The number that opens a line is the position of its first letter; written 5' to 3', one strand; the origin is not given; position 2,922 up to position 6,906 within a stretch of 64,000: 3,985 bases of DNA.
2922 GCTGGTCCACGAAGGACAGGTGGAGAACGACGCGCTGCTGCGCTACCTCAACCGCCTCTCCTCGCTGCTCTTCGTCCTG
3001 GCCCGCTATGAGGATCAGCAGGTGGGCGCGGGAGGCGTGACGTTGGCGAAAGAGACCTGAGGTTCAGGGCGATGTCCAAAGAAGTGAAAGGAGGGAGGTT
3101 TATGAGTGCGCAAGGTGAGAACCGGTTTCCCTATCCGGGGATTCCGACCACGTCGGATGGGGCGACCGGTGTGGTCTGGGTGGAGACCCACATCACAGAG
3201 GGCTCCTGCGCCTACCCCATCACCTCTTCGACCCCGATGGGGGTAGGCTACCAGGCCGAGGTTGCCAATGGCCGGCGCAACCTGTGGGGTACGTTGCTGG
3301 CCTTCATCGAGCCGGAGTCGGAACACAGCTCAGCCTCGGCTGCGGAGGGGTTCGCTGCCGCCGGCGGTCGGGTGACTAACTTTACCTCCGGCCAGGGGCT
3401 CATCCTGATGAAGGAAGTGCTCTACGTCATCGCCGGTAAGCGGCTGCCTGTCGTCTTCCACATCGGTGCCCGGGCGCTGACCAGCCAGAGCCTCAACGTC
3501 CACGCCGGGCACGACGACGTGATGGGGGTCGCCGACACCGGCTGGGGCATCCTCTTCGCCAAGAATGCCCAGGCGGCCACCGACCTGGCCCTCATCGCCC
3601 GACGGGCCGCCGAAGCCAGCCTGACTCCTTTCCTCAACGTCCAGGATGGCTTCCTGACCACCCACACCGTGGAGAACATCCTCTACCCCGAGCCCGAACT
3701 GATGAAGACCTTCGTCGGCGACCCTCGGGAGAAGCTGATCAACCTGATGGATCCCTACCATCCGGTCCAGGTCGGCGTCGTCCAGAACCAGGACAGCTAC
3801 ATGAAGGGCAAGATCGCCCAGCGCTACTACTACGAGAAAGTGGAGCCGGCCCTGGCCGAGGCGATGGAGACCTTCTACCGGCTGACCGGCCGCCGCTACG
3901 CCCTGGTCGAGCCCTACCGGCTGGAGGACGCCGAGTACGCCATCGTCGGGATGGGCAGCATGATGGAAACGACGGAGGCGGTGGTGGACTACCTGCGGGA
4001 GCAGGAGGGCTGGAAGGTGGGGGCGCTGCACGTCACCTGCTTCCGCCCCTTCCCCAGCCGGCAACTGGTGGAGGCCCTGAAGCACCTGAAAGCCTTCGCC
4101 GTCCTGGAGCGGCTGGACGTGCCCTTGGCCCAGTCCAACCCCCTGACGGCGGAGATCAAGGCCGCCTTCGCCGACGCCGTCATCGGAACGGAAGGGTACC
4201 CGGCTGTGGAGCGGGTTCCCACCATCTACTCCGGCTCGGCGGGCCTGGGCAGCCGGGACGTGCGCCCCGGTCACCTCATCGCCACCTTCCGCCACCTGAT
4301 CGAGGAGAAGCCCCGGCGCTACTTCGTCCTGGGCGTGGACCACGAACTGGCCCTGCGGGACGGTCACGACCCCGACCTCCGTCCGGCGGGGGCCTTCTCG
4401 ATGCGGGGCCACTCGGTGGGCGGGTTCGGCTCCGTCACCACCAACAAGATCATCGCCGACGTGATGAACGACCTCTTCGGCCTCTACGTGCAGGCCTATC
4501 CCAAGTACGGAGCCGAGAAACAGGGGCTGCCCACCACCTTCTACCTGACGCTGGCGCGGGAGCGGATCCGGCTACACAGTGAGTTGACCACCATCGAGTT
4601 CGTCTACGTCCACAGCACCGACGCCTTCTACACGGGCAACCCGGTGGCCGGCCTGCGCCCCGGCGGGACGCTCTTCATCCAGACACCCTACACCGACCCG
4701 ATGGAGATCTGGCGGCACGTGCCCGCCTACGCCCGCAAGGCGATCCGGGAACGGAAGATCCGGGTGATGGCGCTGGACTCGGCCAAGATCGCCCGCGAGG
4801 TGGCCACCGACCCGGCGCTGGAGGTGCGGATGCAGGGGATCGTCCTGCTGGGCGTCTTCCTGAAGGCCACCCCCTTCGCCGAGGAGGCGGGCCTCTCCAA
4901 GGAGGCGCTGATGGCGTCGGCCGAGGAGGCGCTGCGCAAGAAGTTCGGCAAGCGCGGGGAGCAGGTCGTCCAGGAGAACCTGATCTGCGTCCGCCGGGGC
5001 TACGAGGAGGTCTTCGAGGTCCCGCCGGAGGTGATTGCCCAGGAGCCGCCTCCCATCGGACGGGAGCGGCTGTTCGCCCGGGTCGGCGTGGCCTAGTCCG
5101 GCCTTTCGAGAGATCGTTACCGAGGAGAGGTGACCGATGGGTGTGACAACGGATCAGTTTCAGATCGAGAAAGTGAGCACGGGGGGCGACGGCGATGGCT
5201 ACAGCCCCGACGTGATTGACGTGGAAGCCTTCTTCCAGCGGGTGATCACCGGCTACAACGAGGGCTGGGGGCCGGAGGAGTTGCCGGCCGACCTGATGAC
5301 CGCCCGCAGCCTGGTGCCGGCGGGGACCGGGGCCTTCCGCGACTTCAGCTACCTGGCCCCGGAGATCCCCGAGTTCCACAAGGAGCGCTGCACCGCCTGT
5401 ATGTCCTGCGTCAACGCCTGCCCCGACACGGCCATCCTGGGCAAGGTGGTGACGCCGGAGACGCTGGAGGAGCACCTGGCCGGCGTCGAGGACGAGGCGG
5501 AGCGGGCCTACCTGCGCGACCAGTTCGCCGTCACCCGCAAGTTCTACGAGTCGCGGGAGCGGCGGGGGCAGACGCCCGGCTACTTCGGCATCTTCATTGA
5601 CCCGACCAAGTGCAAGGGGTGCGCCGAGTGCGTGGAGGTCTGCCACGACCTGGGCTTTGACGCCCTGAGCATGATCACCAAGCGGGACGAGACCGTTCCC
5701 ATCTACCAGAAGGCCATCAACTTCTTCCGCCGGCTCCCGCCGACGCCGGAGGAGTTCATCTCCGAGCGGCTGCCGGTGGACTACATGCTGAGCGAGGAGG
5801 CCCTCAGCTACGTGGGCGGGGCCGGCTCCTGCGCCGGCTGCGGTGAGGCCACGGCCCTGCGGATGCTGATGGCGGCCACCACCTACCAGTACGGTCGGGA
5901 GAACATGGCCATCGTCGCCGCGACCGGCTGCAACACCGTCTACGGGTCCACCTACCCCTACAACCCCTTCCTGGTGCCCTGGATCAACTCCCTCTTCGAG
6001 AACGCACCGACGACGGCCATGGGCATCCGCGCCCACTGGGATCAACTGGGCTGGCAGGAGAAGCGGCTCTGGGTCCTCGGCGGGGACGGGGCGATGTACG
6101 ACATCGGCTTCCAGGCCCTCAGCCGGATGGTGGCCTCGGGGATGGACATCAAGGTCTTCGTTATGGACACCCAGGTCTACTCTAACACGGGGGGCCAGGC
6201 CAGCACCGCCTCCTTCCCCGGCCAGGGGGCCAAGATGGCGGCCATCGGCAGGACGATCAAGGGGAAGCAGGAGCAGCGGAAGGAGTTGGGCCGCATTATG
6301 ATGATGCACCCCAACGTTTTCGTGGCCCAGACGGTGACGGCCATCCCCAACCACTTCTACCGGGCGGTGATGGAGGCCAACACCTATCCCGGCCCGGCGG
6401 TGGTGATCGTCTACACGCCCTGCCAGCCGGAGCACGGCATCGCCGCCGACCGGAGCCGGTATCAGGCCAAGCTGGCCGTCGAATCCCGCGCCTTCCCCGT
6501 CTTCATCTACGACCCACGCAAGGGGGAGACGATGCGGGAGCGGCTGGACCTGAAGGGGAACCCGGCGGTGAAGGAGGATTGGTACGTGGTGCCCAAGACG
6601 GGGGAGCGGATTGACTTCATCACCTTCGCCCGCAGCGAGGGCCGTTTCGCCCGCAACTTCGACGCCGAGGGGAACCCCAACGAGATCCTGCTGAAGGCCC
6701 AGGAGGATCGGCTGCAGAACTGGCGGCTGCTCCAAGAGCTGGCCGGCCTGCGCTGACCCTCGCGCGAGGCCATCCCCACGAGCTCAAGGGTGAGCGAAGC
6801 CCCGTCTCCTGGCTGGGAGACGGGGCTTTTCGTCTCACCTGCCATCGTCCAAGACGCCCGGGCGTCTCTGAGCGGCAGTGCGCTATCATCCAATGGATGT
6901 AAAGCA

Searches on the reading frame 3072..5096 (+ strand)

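Call 21: search_protein_families(library=pfam, proteins=[window:3072-5096:+], max_evalue=0.00001)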
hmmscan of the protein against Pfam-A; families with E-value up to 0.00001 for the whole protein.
window:3072-5096:+ (674 aa): 3 families
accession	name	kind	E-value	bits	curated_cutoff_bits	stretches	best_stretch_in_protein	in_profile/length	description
PF01855.24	POR_N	-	8.8e-53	179.8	27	1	45-265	11-230/231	Pyruvate flavodoxin/ferredoxin oxidoreductase, thiamine diP-bdg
PF01558.24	POR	-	1.8e-31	110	27.4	1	450-645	1-173/173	Pyruvate ferredoxin/flavodoxin oxidoreductase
PF17147.9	PFOR_II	-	4.3e-19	69.2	27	1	287-369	1-81/102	Pyruvate:ferredoxin oxidoreductase core domain II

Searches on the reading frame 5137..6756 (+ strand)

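Call 21: search_protein_families(library=pfam, proteins=[window:5137-6756:+], max_evalue=0.00001)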
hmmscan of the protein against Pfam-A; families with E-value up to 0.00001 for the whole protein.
window:5137-6756:+ (539 aa): 7 families
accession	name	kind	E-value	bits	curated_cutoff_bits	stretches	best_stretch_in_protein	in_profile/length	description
PF02775.26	TPP_enzyme_C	-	1.8e-11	44.5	21.9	1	263-425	2-151/151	Thiamine pyrophosphate enzyme, C-terminal TPP binding domain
PF13237.11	Fer4_10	-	1.9e-08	34.6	25.5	0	80-97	4-21/53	4Fe-4S dicluster domain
PF12837.12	Fer4_6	-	3.1e-07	30.4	25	0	153-170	3-20/24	4Fe-4S binding domain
PF12797.12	Fer4_2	-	7.1e-07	29.2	24.5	0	77-96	2-21/22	4Fe-4S binding domain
PF00037.32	Fer4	-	8.9e-07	28.9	21.1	0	79-100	2-23/24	4Fe-4S binding domain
PF13187.11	Fer4_9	-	1.3e-06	28.8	27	0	84-170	1-48/52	4Fe-4S dicluster domain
PF12838.12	Fer4_7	-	1.4e-06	29.1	27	0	84-169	1-48/52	4Fe-4S dicluster domain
